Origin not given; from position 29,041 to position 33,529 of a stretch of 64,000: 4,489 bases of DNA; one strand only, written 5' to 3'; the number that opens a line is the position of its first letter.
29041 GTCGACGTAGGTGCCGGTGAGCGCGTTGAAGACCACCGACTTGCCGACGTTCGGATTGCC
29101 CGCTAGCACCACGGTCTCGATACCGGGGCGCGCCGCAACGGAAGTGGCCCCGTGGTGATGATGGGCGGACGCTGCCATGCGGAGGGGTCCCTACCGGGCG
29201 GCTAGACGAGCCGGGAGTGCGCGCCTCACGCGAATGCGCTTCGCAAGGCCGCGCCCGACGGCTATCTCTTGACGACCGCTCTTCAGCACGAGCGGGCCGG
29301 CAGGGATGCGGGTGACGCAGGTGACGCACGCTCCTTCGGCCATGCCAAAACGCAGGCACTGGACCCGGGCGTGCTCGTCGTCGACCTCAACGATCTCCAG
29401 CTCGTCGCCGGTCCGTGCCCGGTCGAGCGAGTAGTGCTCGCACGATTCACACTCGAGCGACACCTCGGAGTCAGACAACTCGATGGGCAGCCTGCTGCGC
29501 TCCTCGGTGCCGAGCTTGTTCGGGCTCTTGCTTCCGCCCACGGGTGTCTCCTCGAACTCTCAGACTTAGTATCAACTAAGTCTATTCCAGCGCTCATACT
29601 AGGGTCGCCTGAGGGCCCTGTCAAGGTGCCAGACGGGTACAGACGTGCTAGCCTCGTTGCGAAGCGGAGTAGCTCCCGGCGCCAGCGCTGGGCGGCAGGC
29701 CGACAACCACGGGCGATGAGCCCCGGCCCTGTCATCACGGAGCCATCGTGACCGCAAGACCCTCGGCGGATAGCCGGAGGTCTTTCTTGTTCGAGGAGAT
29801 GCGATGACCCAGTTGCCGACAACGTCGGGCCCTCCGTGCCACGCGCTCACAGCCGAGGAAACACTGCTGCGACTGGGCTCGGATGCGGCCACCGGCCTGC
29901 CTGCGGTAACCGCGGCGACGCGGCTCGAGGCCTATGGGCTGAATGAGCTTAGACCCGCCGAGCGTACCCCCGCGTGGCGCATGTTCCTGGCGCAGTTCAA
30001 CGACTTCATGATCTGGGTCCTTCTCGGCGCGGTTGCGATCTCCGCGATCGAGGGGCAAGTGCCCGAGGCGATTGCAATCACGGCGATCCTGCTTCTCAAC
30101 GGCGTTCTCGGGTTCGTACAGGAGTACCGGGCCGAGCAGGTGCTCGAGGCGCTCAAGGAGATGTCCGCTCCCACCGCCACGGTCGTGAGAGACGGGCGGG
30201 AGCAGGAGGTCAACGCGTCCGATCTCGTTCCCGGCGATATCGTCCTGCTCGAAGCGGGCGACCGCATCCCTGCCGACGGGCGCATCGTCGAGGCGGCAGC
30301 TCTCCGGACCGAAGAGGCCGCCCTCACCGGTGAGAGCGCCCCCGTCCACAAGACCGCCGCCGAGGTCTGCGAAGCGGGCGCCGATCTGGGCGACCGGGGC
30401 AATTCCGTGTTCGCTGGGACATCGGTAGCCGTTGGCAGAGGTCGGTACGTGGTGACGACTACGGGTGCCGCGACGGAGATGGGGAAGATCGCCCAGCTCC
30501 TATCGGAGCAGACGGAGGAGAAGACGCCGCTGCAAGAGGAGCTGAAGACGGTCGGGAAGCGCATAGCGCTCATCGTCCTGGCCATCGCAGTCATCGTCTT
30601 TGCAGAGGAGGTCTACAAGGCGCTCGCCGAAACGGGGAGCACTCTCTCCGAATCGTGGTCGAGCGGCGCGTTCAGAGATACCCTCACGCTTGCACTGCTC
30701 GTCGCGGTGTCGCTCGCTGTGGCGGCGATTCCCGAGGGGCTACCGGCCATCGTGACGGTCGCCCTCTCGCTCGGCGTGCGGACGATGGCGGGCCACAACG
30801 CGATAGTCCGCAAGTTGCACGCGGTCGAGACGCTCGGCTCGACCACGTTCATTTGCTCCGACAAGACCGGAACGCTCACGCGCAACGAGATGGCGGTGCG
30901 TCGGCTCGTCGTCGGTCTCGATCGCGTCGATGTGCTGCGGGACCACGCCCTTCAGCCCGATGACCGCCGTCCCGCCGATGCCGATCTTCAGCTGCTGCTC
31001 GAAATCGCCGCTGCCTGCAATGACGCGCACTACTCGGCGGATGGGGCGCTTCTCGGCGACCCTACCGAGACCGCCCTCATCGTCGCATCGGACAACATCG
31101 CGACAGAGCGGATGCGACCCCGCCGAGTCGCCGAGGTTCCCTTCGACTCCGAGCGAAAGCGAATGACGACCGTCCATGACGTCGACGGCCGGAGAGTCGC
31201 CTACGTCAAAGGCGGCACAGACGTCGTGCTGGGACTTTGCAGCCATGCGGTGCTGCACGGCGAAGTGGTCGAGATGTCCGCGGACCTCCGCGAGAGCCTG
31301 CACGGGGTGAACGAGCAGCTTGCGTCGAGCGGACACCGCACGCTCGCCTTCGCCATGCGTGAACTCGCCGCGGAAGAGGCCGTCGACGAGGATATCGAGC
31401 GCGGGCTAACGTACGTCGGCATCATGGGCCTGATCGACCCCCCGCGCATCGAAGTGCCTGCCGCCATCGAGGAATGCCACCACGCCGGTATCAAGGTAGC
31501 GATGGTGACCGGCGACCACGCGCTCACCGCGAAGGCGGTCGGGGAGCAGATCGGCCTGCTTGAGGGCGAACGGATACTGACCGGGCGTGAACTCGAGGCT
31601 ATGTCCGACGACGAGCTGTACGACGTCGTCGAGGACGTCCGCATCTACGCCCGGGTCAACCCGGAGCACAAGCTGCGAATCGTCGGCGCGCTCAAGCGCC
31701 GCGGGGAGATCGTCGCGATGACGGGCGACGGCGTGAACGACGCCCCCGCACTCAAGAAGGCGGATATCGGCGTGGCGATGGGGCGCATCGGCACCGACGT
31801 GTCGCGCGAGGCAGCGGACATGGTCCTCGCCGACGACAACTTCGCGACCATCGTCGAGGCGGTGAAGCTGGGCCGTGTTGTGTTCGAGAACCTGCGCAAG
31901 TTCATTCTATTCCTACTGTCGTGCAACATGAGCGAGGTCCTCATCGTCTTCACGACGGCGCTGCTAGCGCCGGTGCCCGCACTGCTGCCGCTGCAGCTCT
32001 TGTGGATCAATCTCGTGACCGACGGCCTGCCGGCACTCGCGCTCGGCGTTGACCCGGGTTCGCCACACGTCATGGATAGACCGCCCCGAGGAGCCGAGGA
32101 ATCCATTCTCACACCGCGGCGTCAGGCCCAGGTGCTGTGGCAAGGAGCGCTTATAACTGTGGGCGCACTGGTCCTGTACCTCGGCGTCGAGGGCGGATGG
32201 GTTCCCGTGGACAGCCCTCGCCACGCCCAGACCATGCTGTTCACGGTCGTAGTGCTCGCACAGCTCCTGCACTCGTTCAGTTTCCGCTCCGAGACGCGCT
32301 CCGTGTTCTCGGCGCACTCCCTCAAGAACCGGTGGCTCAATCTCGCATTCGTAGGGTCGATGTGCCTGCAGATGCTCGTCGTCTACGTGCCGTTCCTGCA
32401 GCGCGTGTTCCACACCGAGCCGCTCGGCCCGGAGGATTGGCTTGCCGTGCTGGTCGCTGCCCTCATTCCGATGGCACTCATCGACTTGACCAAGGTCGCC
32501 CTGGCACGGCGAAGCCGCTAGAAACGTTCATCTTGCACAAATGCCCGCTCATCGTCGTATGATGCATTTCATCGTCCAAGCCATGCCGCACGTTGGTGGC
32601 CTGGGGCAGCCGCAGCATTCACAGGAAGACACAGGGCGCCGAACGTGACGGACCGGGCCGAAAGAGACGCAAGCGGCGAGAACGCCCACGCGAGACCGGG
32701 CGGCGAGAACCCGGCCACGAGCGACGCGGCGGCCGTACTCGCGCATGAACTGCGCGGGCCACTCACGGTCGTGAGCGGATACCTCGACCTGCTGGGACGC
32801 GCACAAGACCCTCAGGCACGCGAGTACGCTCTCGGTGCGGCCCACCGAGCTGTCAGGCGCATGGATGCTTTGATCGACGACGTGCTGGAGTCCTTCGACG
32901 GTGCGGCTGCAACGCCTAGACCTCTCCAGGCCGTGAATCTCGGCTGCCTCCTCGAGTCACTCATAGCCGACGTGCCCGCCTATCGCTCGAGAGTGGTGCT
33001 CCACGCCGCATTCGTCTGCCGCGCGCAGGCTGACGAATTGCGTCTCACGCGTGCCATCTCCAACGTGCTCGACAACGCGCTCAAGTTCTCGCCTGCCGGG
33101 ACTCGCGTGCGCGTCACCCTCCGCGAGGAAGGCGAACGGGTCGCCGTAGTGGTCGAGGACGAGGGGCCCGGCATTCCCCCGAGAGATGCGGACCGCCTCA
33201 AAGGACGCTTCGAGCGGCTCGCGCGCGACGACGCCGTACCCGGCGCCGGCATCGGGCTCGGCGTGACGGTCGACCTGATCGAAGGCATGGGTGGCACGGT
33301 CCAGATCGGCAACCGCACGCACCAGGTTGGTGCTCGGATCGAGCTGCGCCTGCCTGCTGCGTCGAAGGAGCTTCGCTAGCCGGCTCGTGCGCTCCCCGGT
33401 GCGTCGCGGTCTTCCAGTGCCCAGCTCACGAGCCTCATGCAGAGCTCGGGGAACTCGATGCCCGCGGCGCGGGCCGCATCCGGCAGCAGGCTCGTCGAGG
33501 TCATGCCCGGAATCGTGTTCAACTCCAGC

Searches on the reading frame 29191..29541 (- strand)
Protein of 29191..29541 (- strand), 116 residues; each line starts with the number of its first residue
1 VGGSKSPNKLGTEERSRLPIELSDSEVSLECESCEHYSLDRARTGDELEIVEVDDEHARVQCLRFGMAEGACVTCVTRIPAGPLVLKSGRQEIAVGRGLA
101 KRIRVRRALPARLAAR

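Call 40: search_protein_families(library=pfam, proteins=[window:29191-29541:-], max_evalue=0.001)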
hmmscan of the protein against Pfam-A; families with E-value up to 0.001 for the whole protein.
window:29191-29541:- (116 aa): 1 family
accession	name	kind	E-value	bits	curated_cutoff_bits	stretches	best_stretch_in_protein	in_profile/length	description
PF04023.20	FeoA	-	1.1e-11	45.1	23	1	38-106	2-73/74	FeoA domain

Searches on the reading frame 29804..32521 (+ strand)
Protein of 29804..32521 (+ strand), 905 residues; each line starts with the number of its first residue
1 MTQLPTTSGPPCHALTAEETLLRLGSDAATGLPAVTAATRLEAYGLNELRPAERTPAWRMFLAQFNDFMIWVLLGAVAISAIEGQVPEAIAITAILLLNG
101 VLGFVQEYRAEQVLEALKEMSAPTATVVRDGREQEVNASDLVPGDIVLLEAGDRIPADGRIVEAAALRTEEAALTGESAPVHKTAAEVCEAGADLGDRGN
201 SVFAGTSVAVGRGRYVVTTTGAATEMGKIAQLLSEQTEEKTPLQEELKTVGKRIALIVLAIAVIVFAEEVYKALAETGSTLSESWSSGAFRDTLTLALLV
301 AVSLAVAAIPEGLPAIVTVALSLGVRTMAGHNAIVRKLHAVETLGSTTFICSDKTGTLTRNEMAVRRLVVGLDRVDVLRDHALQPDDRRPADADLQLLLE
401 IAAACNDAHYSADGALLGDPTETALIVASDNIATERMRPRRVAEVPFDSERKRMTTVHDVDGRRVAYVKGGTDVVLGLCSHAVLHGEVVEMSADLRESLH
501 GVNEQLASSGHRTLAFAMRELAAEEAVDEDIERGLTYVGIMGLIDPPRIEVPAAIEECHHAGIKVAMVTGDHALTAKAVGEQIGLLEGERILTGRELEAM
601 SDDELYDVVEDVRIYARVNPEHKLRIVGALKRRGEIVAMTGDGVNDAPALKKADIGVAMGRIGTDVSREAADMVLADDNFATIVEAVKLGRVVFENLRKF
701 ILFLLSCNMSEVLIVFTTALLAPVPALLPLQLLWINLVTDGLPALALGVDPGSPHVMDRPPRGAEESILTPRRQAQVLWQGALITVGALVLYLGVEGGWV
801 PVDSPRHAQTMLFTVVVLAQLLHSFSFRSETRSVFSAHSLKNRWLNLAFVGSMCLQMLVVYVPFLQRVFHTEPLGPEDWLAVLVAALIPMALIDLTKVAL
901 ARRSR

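Call 40: search_protein_families(library=pfam, proteins=[window:29804-32521:+], max_evalue=0.001)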
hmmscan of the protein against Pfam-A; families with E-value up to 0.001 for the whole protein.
window:29804-32521:+ (905 aa): 7 families
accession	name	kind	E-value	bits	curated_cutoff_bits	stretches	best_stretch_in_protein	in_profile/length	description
PF00689.26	Cation_ATPase_C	-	6.8e-56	189.2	27.3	1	726-898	3-174/175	Cation transporting ATPase, C-terminus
PF00122.25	E1-E2_ATPase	-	5.8e-55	186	28.1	1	119-330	1-180/181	E1-E2 ATPase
PF00690.31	Cation_ATPase_N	-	3.9e-19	68.5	20.4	1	13-80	2-69/69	Cation transporter/ATPase, N-terminus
PF00702.32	Hydrolase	-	8.1e-17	62.7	26.4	1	350-654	4-191/191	haloacid dehalogenase-like hydrolase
PF13246.12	Cation_ATPase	-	1.9e-16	60.3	21.7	1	404-481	2-90/91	Cation transport ATPase (P-type)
PF12710.13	HAD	-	3.5e-05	24.7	27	1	510-651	53-189/189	haloacid dehalogenase-like hydrolase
PF08282.18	Hydrolase_3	-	0.00011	22.5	20.9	0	634-685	203-253/255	haloacid dehalogenase-like hydrolase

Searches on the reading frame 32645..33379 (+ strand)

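Call 40: search_protein_families(library=pfam, proteins=[window:32645-33379:+], max_evalue=0.001)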
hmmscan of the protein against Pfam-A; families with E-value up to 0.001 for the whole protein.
window:32645-33379:+ (244 aa): 3 families
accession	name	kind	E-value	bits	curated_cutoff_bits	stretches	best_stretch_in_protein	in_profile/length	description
PF02518.31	HATPase_c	-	1.1e-23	84.3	26.4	1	130-239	2-110/111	Histidine kinase-, DNA gyrase B-, and HSP90-like ATPase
PF00512.31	HisKA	-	7.5e-13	48.8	26.9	1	26-82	3-59/66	His Kinase A (phospho-acceptor) domain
PF13581.12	HATPase_c_2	-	2.7e-05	24.6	27.4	1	136-212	38-109/127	Histidine kinase-like ATPase domain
